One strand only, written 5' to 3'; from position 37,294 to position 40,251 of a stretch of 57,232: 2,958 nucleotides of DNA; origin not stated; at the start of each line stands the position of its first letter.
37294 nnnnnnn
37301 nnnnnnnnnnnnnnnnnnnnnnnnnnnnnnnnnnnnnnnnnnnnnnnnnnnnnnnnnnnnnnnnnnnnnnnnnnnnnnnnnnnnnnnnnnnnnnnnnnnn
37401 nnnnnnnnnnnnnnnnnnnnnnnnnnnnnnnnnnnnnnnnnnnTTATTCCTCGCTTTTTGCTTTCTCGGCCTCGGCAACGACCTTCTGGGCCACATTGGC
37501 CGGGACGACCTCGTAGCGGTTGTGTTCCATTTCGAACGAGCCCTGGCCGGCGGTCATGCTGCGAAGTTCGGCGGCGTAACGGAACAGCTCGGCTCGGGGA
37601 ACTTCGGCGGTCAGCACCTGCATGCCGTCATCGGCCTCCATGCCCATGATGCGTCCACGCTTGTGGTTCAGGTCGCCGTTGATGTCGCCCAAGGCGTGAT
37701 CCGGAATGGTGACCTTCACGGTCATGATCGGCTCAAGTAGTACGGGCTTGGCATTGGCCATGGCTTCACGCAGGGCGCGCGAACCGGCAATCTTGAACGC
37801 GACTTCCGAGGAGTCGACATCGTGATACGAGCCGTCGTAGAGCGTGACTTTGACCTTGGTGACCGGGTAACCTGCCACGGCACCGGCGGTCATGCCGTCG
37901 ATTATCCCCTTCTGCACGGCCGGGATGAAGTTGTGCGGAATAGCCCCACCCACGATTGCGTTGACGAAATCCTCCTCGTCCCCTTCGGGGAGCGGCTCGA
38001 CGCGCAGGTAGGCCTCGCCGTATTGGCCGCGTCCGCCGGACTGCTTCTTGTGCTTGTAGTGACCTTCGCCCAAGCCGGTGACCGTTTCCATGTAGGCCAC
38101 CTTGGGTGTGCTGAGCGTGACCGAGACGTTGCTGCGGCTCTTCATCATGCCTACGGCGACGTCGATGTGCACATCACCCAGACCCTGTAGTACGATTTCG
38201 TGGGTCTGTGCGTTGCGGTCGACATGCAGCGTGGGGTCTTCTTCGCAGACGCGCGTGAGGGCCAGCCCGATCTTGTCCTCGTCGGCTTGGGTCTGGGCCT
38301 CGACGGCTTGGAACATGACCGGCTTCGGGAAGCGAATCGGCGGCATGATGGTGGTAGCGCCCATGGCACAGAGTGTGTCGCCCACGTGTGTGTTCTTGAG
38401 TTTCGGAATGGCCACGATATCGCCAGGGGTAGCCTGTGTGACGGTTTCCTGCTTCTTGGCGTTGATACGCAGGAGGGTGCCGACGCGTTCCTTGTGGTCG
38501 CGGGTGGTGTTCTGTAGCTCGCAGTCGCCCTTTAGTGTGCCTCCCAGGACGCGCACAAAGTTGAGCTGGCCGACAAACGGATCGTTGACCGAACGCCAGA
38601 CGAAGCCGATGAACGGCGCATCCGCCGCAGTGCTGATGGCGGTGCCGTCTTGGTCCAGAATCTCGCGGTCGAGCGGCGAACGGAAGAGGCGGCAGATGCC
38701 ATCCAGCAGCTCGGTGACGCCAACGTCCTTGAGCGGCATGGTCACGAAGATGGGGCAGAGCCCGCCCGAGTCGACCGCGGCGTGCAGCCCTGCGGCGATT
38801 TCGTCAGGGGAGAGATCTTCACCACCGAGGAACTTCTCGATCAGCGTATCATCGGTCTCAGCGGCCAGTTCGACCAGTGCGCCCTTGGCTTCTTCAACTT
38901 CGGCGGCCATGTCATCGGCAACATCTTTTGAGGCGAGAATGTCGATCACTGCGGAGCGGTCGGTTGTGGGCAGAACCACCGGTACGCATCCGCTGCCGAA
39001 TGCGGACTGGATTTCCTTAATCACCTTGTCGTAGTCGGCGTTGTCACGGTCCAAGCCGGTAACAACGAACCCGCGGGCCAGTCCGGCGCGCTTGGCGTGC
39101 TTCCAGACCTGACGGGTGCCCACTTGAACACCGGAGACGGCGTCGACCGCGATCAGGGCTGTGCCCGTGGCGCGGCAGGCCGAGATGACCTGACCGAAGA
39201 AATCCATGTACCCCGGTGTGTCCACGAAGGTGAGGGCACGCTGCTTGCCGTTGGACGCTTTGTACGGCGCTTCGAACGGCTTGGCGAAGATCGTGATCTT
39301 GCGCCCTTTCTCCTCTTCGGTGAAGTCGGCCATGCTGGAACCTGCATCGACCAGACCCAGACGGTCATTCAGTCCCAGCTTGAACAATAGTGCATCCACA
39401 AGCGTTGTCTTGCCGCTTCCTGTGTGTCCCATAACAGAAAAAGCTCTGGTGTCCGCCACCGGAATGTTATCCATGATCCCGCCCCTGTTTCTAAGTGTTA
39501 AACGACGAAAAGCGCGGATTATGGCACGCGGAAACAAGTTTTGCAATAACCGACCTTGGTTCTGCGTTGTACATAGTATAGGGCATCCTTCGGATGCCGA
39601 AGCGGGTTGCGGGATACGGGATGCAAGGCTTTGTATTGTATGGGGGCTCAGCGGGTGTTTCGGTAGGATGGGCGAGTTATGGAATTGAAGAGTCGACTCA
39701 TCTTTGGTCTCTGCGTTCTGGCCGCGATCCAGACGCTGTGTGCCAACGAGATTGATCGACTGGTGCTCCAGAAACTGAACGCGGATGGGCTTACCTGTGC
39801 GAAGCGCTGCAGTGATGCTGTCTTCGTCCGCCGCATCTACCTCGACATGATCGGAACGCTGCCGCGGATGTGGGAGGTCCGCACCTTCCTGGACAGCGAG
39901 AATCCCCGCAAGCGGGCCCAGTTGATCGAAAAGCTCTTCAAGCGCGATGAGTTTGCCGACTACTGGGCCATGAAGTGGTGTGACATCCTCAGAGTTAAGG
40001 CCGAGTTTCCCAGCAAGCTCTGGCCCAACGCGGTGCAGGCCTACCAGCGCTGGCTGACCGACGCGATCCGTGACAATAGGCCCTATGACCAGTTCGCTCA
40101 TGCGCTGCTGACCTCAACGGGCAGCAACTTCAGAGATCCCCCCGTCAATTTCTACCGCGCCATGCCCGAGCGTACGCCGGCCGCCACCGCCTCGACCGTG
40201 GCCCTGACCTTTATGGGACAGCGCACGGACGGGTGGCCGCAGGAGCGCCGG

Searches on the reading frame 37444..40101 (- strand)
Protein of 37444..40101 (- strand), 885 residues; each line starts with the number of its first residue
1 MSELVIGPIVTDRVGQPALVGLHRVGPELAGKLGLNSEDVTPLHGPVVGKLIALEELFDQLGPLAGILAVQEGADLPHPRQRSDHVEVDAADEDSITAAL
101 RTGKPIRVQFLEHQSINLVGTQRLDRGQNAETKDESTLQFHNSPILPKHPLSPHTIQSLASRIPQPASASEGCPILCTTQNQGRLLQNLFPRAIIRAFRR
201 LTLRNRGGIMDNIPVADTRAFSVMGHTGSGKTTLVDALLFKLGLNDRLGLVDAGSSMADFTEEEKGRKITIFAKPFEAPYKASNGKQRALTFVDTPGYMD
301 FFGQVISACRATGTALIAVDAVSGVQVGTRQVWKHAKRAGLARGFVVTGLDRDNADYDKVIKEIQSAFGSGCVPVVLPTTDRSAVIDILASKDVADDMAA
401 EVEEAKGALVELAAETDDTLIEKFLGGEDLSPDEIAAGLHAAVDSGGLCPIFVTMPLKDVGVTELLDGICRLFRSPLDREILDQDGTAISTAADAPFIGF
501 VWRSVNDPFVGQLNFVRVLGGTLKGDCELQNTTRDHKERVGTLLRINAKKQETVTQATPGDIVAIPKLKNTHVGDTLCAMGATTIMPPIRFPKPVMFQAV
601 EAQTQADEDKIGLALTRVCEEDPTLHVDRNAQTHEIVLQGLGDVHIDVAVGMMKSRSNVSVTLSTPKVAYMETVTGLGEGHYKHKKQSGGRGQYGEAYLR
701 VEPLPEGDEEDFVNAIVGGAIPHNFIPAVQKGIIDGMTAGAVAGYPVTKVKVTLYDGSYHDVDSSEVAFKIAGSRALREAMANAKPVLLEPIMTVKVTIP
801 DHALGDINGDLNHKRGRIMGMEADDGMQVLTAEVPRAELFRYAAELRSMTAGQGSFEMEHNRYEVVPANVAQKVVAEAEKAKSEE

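Call 56: search_protein_families(library=pfam, proteins=[window:37444-40101:-], max_evalue=0.00001)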
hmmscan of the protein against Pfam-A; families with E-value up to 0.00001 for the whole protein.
window:37444-40101:- (885 aa): 6 families
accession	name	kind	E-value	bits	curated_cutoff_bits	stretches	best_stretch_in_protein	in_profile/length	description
PF03764.24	EFG_IV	-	3.4e-42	143.5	24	1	666-785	1-121/121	Elongation factor G, domain IV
PF00009.33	GTP_EFTU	-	2.1e-32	112.7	26.5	1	218-472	3-185/188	Elongation factor Tu GTP binding domain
PF00679.30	EFG_C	-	1.7e-26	92.5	27.9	1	787-873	1-88/89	Elongation factor G C-terminus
PF14492.12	EFG_III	-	7.5e-24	84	27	1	591-664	1-74/75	Elongation Factor G, domain III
PF22042.2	EF-G_D2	-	1.2e-14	54.6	27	1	496-579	1-83/84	Elongation factor G domain 2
PF03144.31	GTP_EFTU_D2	-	5.1e-10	40.1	30.3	1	511-578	1-73/73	Elongation factor Tu domain 2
